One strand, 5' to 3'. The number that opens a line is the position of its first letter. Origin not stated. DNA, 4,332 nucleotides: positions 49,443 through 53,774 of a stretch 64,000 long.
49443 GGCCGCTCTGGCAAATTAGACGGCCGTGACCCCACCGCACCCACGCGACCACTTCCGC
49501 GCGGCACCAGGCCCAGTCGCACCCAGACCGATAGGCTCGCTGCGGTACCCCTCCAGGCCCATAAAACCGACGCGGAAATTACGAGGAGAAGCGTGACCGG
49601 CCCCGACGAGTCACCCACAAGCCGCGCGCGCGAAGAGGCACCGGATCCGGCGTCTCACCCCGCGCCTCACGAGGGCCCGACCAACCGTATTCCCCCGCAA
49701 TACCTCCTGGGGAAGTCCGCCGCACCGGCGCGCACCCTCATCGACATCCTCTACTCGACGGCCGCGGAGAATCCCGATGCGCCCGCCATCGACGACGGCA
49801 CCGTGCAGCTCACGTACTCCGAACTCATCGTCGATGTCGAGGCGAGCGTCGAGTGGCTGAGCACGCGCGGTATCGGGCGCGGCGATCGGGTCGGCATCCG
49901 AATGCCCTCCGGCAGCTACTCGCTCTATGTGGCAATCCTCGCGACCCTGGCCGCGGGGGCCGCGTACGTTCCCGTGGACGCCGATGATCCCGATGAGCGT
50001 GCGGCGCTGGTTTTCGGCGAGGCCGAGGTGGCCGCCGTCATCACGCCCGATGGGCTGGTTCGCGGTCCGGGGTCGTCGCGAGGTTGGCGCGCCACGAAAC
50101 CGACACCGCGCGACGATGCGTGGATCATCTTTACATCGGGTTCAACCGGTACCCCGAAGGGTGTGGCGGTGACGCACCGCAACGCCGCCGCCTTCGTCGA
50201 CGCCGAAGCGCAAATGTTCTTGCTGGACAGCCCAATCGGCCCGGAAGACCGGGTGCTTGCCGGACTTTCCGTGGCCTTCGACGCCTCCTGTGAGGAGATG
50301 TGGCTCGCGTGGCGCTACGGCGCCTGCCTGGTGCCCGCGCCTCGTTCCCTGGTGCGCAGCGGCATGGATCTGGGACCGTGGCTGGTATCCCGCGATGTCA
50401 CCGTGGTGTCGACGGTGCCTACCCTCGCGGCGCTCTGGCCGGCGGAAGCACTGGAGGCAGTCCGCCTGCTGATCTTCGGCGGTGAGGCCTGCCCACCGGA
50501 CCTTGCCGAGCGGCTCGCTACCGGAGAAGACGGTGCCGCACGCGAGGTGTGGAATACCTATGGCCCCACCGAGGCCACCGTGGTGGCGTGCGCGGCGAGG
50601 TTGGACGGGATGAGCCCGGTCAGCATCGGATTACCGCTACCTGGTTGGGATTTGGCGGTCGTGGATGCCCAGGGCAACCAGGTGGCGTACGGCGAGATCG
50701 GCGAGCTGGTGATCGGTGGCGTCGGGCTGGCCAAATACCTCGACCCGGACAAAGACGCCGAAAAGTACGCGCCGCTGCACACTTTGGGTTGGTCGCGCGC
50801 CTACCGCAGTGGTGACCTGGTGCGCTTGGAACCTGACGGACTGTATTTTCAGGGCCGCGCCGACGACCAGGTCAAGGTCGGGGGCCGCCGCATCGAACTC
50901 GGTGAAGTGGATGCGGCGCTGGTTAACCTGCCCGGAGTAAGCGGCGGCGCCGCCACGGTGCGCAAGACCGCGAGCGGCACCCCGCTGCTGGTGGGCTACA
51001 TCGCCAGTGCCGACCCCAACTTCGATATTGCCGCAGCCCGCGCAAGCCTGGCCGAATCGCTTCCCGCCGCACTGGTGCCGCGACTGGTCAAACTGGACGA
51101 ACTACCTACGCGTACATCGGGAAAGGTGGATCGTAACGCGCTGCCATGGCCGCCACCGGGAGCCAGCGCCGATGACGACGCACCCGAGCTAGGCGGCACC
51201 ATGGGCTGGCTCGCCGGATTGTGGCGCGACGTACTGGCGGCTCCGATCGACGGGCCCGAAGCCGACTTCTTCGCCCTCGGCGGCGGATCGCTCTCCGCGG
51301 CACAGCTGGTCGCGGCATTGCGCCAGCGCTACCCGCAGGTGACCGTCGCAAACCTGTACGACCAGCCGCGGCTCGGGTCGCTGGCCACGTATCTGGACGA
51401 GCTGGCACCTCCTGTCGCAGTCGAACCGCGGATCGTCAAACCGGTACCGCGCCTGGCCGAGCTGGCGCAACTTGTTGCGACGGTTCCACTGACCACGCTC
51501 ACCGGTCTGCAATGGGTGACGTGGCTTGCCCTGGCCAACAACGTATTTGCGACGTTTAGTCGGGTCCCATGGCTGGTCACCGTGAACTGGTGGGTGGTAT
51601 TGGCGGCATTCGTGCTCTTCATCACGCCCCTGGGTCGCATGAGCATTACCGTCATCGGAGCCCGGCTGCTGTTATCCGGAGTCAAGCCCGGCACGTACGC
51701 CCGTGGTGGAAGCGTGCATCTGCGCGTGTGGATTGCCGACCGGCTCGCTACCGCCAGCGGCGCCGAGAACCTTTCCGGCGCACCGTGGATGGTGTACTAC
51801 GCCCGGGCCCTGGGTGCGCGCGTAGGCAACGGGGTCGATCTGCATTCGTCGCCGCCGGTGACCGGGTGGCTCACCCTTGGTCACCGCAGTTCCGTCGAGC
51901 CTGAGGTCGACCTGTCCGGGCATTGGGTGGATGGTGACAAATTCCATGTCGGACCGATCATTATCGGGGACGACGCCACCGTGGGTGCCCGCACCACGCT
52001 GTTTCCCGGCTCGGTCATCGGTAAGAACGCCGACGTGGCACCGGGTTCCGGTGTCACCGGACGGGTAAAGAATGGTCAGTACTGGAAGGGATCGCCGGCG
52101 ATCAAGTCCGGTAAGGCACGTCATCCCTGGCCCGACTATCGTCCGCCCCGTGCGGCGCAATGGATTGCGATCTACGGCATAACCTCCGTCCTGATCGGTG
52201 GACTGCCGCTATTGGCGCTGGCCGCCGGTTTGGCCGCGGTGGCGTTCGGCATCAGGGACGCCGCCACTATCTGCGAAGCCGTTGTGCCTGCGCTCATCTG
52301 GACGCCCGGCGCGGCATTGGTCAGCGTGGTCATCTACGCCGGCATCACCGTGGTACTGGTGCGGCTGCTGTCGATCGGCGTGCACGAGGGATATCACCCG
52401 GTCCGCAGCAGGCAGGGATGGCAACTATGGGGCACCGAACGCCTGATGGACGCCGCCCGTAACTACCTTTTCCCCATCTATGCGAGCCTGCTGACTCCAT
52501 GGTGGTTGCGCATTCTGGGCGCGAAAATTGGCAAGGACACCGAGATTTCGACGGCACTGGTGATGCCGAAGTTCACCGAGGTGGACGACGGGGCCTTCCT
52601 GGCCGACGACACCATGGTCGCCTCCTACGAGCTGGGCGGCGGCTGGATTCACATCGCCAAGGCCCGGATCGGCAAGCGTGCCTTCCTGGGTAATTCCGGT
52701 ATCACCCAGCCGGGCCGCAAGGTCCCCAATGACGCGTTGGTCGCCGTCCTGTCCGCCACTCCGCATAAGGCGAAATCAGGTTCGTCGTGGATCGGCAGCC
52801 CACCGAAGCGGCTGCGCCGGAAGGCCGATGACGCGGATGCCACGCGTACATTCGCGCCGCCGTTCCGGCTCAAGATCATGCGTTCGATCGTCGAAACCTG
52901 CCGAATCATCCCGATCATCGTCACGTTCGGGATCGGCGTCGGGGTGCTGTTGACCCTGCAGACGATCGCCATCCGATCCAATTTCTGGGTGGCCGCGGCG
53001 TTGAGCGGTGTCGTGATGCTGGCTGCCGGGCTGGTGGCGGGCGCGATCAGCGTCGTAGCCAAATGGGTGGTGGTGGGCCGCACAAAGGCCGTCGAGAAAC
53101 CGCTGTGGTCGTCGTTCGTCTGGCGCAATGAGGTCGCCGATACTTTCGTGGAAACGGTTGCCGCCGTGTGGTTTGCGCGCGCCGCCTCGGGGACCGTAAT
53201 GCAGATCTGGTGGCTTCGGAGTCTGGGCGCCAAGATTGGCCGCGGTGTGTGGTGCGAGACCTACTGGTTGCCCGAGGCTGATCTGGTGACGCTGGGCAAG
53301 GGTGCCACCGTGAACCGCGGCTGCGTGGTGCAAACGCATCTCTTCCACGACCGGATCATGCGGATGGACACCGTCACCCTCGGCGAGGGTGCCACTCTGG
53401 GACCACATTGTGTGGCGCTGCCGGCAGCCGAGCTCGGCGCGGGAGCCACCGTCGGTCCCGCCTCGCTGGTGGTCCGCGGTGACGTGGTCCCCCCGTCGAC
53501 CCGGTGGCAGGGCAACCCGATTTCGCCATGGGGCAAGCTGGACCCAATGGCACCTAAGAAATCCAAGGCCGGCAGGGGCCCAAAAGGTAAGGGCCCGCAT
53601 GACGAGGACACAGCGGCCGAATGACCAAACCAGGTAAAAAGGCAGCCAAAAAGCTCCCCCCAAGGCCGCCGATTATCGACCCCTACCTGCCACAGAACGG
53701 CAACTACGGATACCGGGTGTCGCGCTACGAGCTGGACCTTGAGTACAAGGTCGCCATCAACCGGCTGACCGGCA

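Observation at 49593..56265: Pls-type NRPS, M1 peptidase and MOP-like exporter operon: candidate cationic homopoly(amino acid) system not known to me in mycobacteria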

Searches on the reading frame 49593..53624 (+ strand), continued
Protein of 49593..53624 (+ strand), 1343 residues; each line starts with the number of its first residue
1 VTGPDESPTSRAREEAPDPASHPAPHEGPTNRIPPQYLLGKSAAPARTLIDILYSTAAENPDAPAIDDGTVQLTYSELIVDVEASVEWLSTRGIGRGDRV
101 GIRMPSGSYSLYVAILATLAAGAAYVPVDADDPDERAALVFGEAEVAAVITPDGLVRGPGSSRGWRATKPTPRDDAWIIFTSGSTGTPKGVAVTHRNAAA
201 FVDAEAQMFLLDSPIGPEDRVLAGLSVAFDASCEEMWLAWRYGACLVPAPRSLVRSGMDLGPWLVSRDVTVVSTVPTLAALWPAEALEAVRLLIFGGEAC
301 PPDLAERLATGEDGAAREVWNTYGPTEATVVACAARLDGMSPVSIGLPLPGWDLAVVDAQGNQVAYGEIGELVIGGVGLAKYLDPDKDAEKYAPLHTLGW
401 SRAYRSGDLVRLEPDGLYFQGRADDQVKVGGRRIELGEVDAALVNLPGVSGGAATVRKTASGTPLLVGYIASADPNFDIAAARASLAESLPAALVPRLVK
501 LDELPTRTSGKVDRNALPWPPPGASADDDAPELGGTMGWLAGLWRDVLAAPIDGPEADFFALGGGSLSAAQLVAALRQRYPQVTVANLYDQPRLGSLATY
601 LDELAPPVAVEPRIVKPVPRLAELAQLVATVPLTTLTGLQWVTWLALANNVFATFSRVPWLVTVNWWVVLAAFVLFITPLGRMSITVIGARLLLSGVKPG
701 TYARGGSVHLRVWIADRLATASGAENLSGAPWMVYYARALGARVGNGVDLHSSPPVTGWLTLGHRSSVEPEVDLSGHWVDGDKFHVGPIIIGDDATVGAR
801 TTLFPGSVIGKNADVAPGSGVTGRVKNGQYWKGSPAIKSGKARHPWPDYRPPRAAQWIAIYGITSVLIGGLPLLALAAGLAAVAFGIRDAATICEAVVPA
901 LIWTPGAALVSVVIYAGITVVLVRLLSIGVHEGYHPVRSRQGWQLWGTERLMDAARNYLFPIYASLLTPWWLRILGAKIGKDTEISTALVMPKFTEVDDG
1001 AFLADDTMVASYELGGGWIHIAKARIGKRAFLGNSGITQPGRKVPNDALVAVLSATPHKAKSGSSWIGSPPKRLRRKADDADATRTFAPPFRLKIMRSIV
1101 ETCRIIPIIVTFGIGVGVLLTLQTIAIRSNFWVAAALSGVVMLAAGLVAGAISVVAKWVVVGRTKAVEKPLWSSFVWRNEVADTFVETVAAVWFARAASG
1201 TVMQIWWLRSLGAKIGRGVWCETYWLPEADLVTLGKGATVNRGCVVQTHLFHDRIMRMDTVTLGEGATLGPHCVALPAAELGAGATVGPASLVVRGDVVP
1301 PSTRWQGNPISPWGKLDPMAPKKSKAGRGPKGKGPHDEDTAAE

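Call 9: search_solved_structures(query=window:49593-53621:+, max_evalue=0.001)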
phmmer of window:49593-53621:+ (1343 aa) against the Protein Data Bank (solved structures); distinct sequences matched with E-value up to 0.001: 183 (the best 60 are shown).
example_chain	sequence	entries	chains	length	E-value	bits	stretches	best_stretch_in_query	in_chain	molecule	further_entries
7wew_A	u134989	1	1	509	2.8e-192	644.8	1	29-524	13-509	Epsilon-poly-L-lysine synthase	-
6mfz_A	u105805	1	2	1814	2e-106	360.3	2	43-601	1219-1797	Linear gramicidin synthase subunit A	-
9be3_A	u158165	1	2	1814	3.4e-106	359.5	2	43-601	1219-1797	Linear gramicidin synthase subunit A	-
9meh_A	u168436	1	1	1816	3.4e-106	359.5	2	43-601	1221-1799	Linear gramicidin synthase subunit A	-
9be4_A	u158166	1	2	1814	1.4e-105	357.5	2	43-601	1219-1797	Linear gramicidin synthase subunit A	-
6mfy_A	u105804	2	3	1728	5.3e-99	335.7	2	58-612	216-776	Linear gramicidin synthase subunit A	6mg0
8xjz_C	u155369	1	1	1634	7.3e-98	331.9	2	45-600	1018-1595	Peptide synthetase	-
5u89_A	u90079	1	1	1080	3e-67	230.5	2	171-604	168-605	Amino acid adenylation domain protein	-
8jbr_A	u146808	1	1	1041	1.1e-66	228.6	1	57-602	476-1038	McyA protein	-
4zxh_A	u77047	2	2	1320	3.4e-66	227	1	49-613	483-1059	ABBFA_003403 | Tyrocidine synthetase 3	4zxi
7ly4_E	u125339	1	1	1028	1.4e-65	225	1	36-605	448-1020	BmdB, bacillamide NRPS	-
7ly7_A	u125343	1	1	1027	1.4e-65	224.9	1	36-605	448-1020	BmdB, Bacillamide NRPS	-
5ja1_A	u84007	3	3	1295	9.8e-61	208.9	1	44-602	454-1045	Enterobactin synthase component F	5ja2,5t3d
8www_A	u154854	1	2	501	1.2e-58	201.9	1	49-520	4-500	Carrier domain-containing protein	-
6n8e_A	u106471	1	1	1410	1.3e-58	201.8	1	46-604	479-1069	holo-ObiF1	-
8g95_A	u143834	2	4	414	4.5e-56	193.4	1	48-424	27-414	Dimodular nonribosomal peptide synthase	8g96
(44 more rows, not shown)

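Call 18: find_related_loci(query=window:49593-53621:+, collection=genome_contigs, flank=8000)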
Query window:49593-53621:+ (1343 aa) in genome_contigs; peptide patterns used: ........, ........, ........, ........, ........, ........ (x = any residue, [..] = any of these).
600 stretches matched a pattern (row limit reached: there are more); 597 encode a relative of the query (tblastn E <= 1e-3); the best 80 are kept; 80 distinct loci.
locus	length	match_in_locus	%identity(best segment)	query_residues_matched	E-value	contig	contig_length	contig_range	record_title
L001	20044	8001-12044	76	4-1342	0e+0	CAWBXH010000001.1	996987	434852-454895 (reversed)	MAG: uncultured Actinomycetota bacterium isolate MFD05442.bin.1.427 genome assembly, contig: contig_11413, whole genome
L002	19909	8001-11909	77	24-1340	0e+0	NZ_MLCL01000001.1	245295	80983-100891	Mycobacterium syngnathidarum strain 27335 NODE_8_length_245295_cov_28.9776, whole genome shotgun sequence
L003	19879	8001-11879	77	10-1313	0e+0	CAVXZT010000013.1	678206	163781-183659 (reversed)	MAG: uncultured Actinomycetota bacterium isolate MFD04212.bin.1.179 genome assembly, contig: contig_8819, whole genome s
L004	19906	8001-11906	77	33-1333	0e+0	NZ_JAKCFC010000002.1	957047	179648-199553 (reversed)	Mycolicibacterium lacusdiani strain JXJ CY 35 NODE_2, whole genome shotgun sequence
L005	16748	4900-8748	78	33-1316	0e+0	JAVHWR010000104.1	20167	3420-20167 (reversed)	MAG: Mycobacterium sp. isolate BP_245 scaffold_2578424, whole genome shotgun sequence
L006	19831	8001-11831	77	33-1314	0e+0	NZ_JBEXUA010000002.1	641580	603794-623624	Mycobacterium sp. NPDC006124 NPDC006124_278_B11.ctg-0002, whole genome shotgun sequence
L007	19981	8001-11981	75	9-1335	0e+0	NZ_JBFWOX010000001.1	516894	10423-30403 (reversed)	MAG: Mycolicibacterium sp. isolate CA_2019_TPBF_146 NODE_124_length_516894_cov_22.043791_TPBF, whole genome shotgun sequ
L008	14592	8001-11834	77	36-1313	0e+0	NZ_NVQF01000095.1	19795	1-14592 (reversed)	Mycolicibacterium palauense strain CECT 8779 NODE_95, whole genome shotgun sequence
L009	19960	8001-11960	75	6-1333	0e+0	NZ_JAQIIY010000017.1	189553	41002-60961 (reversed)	MAG: Mycobacterium kyogaense isolate bin5 tig00000518, whole genome shotgun sequence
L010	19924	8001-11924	73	29-1342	0e+0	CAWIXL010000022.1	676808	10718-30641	MAG: uncultured Actinomycetota bacterium isolate MFD05705.bin.1.141 genome assembly, contig: contig_60265, whole genome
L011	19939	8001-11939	75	6-1326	0e+0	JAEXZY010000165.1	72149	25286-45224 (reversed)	MAG: Actinomycetes bacterium isolate OH_HDB_257 k127_1181419, whole genome shotgun sequence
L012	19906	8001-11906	77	32-1333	0e+0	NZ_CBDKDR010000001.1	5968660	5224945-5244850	Mycobacterium sp. smrl_JER01 contig_1, whole genome shotgun sequence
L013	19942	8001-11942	74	23-1342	0e+0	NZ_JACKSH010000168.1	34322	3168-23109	Mycolicibacterium pyrenivorans strain DSM 44605 MPYRDSM44605_contig000168, whole genome shotgun sequence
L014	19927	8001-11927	74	3-1313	0e+0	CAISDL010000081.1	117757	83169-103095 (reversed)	MAG: uncultured actinobacterium isolate Loclat_bin-15077 genome assembly, contig: bin-15077:081/166, whole genome shotgu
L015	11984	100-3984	74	31-1329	0e+0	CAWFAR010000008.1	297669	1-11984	MAG: uncultured Actinomycetota bacterium isolate MFD01138.bin.1.83 genome assembly, contig: contig_23502, whole genome s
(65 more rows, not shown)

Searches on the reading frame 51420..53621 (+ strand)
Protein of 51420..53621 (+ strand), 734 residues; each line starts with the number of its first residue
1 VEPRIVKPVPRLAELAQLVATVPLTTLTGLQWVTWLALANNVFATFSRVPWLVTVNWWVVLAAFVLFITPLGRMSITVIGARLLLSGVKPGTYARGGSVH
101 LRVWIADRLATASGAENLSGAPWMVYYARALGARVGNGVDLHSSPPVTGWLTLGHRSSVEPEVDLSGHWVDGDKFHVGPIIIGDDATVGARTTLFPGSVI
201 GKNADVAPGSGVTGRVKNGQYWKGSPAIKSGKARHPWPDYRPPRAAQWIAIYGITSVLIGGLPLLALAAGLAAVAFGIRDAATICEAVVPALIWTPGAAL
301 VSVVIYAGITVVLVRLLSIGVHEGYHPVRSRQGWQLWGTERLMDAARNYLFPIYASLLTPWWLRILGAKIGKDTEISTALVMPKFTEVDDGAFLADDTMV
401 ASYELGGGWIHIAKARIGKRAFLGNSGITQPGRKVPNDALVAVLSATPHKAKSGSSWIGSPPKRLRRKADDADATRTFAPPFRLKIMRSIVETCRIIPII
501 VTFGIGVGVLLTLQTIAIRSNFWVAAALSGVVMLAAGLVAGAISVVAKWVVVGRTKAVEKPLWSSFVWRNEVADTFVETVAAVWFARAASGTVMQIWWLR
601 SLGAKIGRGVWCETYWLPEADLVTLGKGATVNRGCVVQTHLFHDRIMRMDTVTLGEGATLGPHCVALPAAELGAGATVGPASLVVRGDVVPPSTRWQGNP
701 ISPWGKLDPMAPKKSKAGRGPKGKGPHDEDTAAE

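Call 81: predict_structure(alignment_id=A3)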
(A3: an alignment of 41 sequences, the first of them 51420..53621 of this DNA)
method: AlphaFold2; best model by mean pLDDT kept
length: 734 residues; sequences in the alignment: 41
mean_pLDDT: 72.4   pTM: 0.77
mean pLDDT of the five models: 72.4, 68.9, 63.3, 63.1, 62.5
residues with pLDDT >= 90: 164; 70-90: 311; 50-70: 126; < 50: 133
segments of 3 or more residues with pLDDT < 50: 160-162, 187-199, 201-239, 442-470, 639-647, 698-734
pLDDT, mean of each block of 10 residues (from residue 1): 80 90 91 92 82 92 90 89 90 91 89 71 75 74 68 60 63 82 50 45 43 37 40 46 72 80 86 88 87 92 92 92 82 86 78 74 89 74 86 67 60 81 61 69 35 29 35 55 70 79 93 94 94 92 89 72 64 79 74 81 90 68 90 65 51 90 75 84 69 63 32 31 30 27
secondary structure, 60 per line:
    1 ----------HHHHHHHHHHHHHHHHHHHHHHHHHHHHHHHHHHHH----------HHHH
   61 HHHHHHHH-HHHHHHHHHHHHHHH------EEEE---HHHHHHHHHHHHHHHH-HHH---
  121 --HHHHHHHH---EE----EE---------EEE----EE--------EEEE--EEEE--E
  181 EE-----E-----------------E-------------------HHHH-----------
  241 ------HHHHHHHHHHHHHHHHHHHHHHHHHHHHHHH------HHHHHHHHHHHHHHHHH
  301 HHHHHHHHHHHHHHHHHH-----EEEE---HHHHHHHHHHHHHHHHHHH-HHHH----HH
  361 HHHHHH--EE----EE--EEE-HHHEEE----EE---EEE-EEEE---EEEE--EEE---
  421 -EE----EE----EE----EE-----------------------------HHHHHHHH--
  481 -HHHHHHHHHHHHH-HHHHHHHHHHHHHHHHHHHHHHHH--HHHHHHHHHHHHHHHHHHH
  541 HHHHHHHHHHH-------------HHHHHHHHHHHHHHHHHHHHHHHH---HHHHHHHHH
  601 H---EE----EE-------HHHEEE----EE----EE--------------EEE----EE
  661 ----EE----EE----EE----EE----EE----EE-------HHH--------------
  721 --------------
elements in order (helices of 4 or more, strands of 3 or more residues): H11-46 H57-68 H70-84 E91-94 H98-113 H123-130 E151-153 E168-171 E174-177 E180-182 H226-229 H247-277 H284-318 E324-327 H331-349 H351-354 H359-366 E379-381 E386-388 E398-400 E402-405 E409-412 E415-417 H471-478 H482-494 H496-519 H522-551 H565-588 H592-601 E623-625 E652-654
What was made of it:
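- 51465..53522 (+): Pls/PosA polymerisation domain (aa 625-1310): TM1-2, C1, TM3-4, C2, TM5-6, C3. The AlphaFold model (pTM 0.77) shows three repeats of helix hairpin, helices and short-strand beta-helix (call 81).
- On Pls/PosA family of homopoly(amino acid) synthetases: AlphaFold model (call 81).
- Checked: An AlphaFold model places long helix pairs at the same positions (call 81).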

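Call 84: fold_search(model_id=the predicted structure, library=pdb)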
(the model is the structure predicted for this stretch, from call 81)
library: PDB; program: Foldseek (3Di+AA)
matches with E <= 10: 327; with E <= 0.001: 2
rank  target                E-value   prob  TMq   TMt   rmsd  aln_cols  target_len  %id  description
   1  7ra4_A                7.0e-04  1.00  0.12  0.33  15.4       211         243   16  Crystal structure of Neisseria gonorrhoeae serine acetyltransferase (CysE) in complex with serine (released 2021-08-04)
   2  3gvd_F                7.8e-04  1.00  0.11  0.28  16.1       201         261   17  Crystal Structure of Serine Acetyltransferase CysE from Yersinia pestis (released 2009-05-12)
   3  7ra4_B                1.1e-03  1.00  0.11  0.30  16.3       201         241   15  Crystal structure of Neisseria gonorrhoeae serine acetyltransferase (CysE) in complex with serine (released 2021-08-04)
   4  1ssq_A                1.3e-03  0.98  0.11  0.30  16.1       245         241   13  Serine Acetyltransferase- Complex with Cysteine (released 2004-06-01)
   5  1s80_A                1.3e-03  0.99  0.11  0.30  15.4       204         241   14  Structure of Serine Acetyltransferase from Haemophilis influenzae Rd (released 2004-08-31)
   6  8i09_A                1.5e-03  1.00  0.11  0.30  15.9       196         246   20  Crystal structure of serine acetyltransferase from Salmonella typhimurium complexed with butyl gallate (released 2023-11-22)
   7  4n6b_B                1.7e-03  0.99  0.10  0.29  15.1       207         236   15  Soybean Serine Acetyltransferase Complexed with CoA (released 2013-11-13)
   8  7bw9_B                1.9e-03  0.93  0.10  0.24  18.8       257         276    9  Crystal structure of Serine acetyltransferase isoform 3 in complex with cysteine from Entamoeba histolytica (released 2021-04-14)
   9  3f1x                  3.2e-03  0.95  0.11  0.26  15.2       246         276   14  Three dimensional structure of the serine acetyltransferase from Bacteroides vulgatus, NORTHEAST STRUCTURAL GENOMICS CON (released 2008-11-25)
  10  8i09_H                3.8e-03  0.90  0.09  0.24  15.9       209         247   18  Crystal structure of serine acetyltransferase from Salmonella typhimurium complexed with butyl gallate (released 2023-11-22)
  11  4n6b_E                4.0e-03  0.99  0.11  0.32  15.3       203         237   15  Soybean Serine Acetyltransferase Complexed with CoA (released 2013-11-13)
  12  7ra4_C                4.6e-03  0.99  0.12  0.32  15.5       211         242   15  Crystal structure of Neisseria gonorrhoeae serine acetyltransferase (CysE) in complex with serine (released 2021-08-04)
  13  3mc4_A                4.6e-03  0.96  0.11  0.30  16.9       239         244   12  Crystal structure of WW/RSP5/WWP domain: bacterial transferase hexapeptide repeat: serine O-Acetyltransferase from Bru (released 2010-04-21)
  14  4n6a_B                5.1e-03  0.99  0.13  0.32  11.1       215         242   16  Soybean Serine Acetyltransferase Apoenzyme (released 2013-11-13)
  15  3ftt                  5.4e-03  1.00  0.10  0.37   4.6       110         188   20  Crystal Structure of the galactoside O-acetyltransferase from Staphylococcus aureus (released 2009-03-03)
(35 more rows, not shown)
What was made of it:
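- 51465..53522 (+): The best Foldseek matches are left-handed beta-helix acetyltransferases such as CysE, galactoside acetyltransferase and Vat(D) (call 84).
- On Pls/PosA family of homopoly(amino acid) synthetases: Foldseek matches to beta-helix acetyltransferases (call 84).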
